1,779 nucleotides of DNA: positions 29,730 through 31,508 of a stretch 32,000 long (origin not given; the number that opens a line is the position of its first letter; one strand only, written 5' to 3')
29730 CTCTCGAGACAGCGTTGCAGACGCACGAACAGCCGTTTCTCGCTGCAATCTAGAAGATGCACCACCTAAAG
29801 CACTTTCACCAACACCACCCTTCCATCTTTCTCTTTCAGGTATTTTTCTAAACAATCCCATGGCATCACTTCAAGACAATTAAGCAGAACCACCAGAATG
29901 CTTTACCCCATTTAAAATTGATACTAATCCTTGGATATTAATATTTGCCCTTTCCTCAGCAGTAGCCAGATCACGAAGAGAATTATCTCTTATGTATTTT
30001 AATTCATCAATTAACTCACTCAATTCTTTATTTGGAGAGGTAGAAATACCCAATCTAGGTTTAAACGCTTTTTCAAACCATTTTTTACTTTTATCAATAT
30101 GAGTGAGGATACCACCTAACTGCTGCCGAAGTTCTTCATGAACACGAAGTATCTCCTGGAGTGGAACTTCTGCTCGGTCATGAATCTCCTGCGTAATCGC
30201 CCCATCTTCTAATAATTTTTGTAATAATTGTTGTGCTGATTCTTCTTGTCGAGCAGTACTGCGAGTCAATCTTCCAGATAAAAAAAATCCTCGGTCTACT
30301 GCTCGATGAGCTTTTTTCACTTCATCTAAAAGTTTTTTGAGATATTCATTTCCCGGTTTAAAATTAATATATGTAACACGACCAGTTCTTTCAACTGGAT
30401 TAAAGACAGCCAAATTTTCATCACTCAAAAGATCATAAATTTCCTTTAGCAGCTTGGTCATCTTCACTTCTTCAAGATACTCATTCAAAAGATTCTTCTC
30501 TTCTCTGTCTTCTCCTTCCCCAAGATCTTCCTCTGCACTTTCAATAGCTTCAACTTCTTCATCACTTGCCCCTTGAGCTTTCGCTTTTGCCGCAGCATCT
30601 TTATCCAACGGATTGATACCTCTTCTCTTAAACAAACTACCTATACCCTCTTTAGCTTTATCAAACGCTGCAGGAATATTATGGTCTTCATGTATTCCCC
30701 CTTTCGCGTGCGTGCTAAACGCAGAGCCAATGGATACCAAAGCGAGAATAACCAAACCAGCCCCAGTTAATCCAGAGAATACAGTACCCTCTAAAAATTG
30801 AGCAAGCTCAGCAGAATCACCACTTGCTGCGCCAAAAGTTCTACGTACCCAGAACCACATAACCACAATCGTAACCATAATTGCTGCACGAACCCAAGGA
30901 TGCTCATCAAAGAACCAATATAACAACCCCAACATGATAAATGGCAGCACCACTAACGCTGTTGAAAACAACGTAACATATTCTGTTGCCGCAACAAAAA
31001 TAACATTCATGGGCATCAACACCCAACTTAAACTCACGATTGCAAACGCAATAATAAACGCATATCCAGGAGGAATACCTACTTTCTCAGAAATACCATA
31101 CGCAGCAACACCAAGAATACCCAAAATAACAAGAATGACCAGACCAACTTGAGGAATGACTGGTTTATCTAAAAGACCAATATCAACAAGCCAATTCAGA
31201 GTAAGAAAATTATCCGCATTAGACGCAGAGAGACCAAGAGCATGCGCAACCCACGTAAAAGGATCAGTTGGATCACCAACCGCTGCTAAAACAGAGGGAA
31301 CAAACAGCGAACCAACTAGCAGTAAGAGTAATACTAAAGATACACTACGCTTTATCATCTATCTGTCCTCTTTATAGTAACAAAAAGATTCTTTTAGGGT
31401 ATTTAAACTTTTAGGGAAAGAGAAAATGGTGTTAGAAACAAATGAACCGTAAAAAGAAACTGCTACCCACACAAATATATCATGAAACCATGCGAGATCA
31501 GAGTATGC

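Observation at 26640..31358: Four-gene cluster of mutually paralogous proteins with no recognised family: two membrane-anchored forms plus two soluble helical forms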

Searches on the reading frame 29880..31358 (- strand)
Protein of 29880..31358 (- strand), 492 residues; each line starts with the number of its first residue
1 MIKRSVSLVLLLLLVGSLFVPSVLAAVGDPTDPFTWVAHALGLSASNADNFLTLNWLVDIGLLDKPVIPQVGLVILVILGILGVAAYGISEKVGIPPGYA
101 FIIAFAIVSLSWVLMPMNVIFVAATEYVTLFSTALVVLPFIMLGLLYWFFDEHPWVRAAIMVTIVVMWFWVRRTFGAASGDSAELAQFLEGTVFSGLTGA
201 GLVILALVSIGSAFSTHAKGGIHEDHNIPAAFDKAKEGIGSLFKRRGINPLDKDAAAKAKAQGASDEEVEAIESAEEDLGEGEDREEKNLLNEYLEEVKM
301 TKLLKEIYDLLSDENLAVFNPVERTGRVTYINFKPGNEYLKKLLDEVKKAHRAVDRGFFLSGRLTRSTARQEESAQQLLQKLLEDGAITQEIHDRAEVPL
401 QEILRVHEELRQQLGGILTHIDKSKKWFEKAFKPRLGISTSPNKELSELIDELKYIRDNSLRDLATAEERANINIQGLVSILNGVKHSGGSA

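Call 4: search_protein_families(library=pfam, proteins=[window:29880-31358:-], max_evalue=1)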
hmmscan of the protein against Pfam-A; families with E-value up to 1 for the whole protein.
window:29880-31358:- (492 aa): 2 families
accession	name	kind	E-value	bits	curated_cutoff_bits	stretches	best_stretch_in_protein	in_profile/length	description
PF16933.10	PelG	-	0.13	11.6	29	1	73-189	109-227/452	Putative exopolysaccharide Exporter (EPS-E)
PF14842.11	FliG_N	-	0.31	12.1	25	0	269-308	57-96/104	FliG N-terminal domain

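Call 8: find_homologous_proteins(query=window:29880-31358:-, max_evalue=10)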
Query window:29880-31358:- (492 aa): 1 proteins with E <= 10 among 8000 candidates.
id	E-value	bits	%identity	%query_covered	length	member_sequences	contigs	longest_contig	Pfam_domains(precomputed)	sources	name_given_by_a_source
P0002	0.0e+0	1077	100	100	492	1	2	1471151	-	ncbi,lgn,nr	ncbi:hypothetical protein HYV86_04905 [Candidatus Woesearchaeota archaeon]|nr:hypothetical protein [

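Call 17: find_homologous_proteins(query=A2, max_evalue=1)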
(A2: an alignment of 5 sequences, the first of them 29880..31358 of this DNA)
Query A2 (5 sequences) (492 aa, profile of the alignment): 1 proteins with E <= 1 among 8000 candidates.
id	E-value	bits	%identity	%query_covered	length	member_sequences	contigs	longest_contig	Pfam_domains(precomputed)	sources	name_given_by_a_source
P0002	3.7e-212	724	100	100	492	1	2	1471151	-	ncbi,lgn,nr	ncbi:hypothetical protein HYV86_04905 [Candidatus Woesearchaeota archaeon]|nr:hypothetical protein [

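Call 22: search_protein_families(library=ncbifam, proteins=[window:29880-31358:-], max_evalue=1)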
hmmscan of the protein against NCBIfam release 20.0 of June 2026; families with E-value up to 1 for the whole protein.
window:29880-31358:- (492 aa): 1 family
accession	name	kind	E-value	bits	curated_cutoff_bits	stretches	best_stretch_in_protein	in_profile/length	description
TIGR02873.1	spore_ylxY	hypoth_equivalog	0.0044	16.3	391.5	1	330-429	90-181/268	probable sporulation protein, polysaccharide deacetylase family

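Call 25: search_protein_representatives(alignment_id=A3)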
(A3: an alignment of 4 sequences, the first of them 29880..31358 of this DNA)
Query: 4 sequences, 308 profile positions. Proteins with E-value up to 0.001 (for the whole library): 24; up to 1e-10: 4; up to 1e-30: 3. The best 24 are listed.
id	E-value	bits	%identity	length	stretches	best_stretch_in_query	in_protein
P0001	4.9e-127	440.0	-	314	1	3-306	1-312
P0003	1.2e-123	428.9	-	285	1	18-308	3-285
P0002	5.8e-97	341.3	-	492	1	3-286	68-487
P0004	1.3e-19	87.2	-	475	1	10-188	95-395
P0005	3.2e-08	49.8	-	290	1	61-189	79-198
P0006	4.5e-08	49.3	-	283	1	50-192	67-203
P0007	5.1e-08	49.1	-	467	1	56-213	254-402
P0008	2.9e-07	46.7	-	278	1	49-203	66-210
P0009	5.9e-07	45.6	-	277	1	55-190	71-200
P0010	1.0e-06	44.8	-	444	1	41-198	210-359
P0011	1.7e-06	44.2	-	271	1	30-192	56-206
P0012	2.6e-06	43.5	-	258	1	50-224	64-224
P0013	5.7e-06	42.4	-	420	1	4-191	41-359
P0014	2.1e-05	40.5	-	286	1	33-214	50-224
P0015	2.2e-05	40.5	-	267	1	32-193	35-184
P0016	2.2e-05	40.5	-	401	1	46-198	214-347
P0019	6.0e-05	39.0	-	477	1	53-232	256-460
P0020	6.7e-05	38.9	-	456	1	53-248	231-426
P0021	7.5e-05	38.7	-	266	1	46-198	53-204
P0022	2.1e-04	37.3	-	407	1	53-210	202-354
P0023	2.6e-04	36.9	-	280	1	54-193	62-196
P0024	3.0e-04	36.8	-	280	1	44-198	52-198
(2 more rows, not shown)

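Call 28: find_encoding_contigs(protein=P0007, flank=10000, max_places=3)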
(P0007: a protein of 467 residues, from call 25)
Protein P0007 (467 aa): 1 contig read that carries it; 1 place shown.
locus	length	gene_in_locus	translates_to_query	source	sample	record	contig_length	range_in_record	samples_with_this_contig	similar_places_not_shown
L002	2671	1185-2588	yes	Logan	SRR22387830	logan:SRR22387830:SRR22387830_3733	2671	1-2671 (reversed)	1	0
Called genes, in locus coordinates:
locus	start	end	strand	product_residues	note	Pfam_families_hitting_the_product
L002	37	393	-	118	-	PF01198:Ribosomal_L31e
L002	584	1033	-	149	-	PF01090:Ribosomal_S19e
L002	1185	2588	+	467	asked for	-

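Call 29: find_encoding_contigs(protein=P0004, flank=10000, max_places=3)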
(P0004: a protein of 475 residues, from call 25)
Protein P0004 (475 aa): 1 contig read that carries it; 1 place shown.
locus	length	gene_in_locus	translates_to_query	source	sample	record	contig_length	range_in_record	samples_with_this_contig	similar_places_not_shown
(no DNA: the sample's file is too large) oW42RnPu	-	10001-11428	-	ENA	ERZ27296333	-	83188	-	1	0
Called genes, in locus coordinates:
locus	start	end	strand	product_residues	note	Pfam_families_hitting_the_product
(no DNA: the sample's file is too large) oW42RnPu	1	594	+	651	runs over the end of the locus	-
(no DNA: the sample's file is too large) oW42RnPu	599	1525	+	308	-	-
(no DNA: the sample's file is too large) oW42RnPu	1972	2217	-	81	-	PF00462:Glutaredoxin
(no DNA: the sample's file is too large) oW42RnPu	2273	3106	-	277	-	PF13230:GATase_4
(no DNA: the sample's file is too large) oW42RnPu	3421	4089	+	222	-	PF01015:Ribosomal_S3Ae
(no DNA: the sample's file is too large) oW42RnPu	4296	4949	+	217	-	PF00149:Metallophos, PF12850:Metallophos_2, PF14582:Metallophos_3 (weak)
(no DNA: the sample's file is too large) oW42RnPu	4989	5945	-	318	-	PF08068:DKCLD, PF21238:Pus10_C, PF01509:TruB_N, PF16198:TruB_C_2, PF01472:PUA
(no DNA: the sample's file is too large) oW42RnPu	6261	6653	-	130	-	PF01198:Ribosomal_L31e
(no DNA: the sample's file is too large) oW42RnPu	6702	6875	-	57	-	-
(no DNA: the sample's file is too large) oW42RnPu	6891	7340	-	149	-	PF01090:Ribosomal_S19e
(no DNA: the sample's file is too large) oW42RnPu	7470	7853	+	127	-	-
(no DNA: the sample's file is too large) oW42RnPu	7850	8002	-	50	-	-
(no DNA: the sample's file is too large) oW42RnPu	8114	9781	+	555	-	-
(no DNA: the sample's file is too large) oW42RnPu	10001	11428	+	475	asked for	-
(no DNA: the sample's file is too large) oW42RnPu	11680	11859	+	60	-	?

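Call 37: find_related_loci(query=A5, collection=genome_contigs, flank=10000)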
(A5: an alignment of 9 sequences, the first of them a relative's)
Query A5 (286 aa) in genome_contigs; peptide patterns used: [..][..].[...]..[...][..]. (x = any residue, [..] = any of these).
194 stretches matched a pattern; 4 encode a relative of the query (tblastn E <= 1e-3); 4 distinct loci.
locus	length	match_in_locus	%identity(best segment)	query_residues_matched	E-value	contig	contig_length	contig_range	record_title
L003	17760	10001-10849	39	1-284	3e-42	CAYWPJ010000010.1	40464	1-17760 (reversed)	MAG TPA_asm: uncultured Methanosarcinales archaeon isolate binchicken_co266_71 genome assembly, contig: NODE_1768_length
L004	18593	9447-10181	31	1-285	2e-29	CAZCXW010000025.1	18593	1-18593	MAG TPA_asm: uncultured Methanosarcinales archaeon isolate binchicken_co38_1374 genome assembly, contig: NODE_6285_lengt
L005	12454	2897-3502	27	77-276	6e-12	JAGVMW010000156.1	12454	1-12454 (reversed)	MAG: archaeon isolate DeMMO3_35 c_000000055162, whole genome shotgun sequence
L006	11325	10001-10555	30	67-248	2e-11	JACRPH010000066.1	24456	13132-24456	MAG: Candidatus Woesearchaeota archaeon isolate NC_groundwater_1982_Pr3_S-0.2um_39_12 scaffold_415525, whole genome shot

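Call 53: find_related_loci(query=A5, collection=metagenome_contigs, flank=8000)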
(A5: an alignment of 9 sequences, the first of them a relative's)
Query A5 (286 aa) in metagenome_contigs; peptide patterns used: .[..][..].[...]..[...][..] (x = any residue, [..] = any of these).
460 stretches matched a pattern; 4 encode a relative of the query (tblastn E <= 1e-3); 4 distinct loci.
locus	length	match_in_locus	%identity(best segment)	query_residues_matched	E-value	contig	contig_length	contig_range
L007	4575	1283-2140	100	1-286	0e+0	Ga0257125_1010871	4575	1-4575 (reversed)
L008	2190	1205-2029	39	1-283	2e-46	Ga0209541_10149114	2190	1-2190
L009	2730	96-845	32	15-283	4e-30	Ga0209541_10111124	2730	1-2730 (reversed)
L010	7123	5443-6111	32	62-283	1e-28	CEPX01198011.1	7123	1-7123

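Call 55: find_encoding_contigs(protein=P0019, flank=8000, max_places=2)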
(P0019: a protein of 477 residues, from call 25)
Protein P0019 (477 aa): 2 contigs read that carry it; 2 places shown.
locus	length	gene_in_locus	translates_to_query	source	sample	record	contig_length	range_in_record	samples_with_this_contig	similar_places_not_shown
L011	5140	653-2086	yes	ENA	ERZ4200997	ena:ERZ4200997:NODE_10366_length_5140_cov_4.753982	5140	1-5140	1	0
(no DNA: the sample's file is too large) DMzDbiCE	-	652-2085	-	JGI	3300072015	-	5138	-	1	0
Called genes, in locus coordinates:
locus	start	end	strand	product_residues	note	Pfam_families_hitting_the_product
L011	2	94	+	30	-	?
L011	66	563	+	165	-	-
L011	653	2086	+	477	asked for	-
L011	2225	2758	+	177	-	-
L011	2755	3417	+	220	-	-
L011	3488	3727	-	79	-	PF01247:Ribosomal_L35Ae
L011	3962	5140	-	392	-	?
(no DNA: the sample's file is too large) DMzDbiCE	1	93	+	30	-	?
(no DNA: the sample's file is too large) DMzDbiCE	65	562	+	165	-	-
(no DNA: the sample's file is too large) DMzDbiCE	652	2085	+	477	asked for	-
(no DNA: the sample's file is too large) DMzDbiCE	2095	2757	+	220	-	-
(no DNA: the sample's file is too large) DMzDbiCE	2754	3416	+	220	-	-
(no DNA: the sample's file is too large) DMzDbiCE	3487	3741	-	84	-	PF01247:Ribosomal_L35Ae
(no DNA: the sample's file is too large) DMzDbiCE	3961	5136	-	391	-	?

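Call 56: find_encoding_contigs(protein=P0016, flank=8000, max_places=2)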
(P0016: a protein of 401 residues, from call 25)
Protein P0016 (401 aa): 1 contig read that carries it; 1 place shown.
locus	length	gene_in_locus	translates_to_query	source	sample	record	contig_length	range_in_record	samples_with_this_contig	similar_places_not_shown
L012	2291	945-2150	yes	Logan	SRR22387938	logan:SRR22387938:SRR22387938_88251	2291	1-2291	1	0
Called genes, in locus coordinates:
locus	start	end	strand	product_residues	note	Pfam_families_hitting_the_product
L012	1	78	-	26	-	?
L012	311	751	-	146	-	PF01090:Ribosomal_S19e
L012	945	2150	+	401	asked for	-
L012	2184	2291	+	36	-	?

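Call 57: find_encoding_contigs(protein=P0024, flank=8000, max_places=2)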
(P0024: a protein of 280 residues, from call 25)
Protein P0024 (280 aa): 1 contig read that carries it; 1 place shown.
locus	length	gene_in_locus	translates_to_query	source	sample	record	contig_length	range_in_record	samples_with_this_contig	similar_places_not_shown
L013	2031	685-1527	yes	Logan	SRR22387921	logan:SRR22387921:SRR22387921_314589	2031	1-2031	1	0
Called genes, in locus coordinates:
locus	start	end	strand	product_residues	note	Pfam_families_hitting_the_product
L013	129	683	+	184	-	-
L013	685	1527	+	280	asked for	-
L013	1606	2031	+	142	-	?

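Call 67: search_protein_families(library=padloc, proteins=[window:29880-31358:-], max_evalue=0.1)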
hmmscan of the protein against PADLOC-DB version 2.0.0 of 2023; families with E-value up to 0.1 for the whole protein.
window:29880-31358:- (492 aa): 0 families

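Call 68: search_protein_families(library=phrogs, proteins=[window:29880-31358:-], max_evalue=0.1)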
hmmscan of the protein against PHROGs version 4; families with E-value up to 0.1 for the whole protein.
window:29880-31358:- (492 aa): 0 families
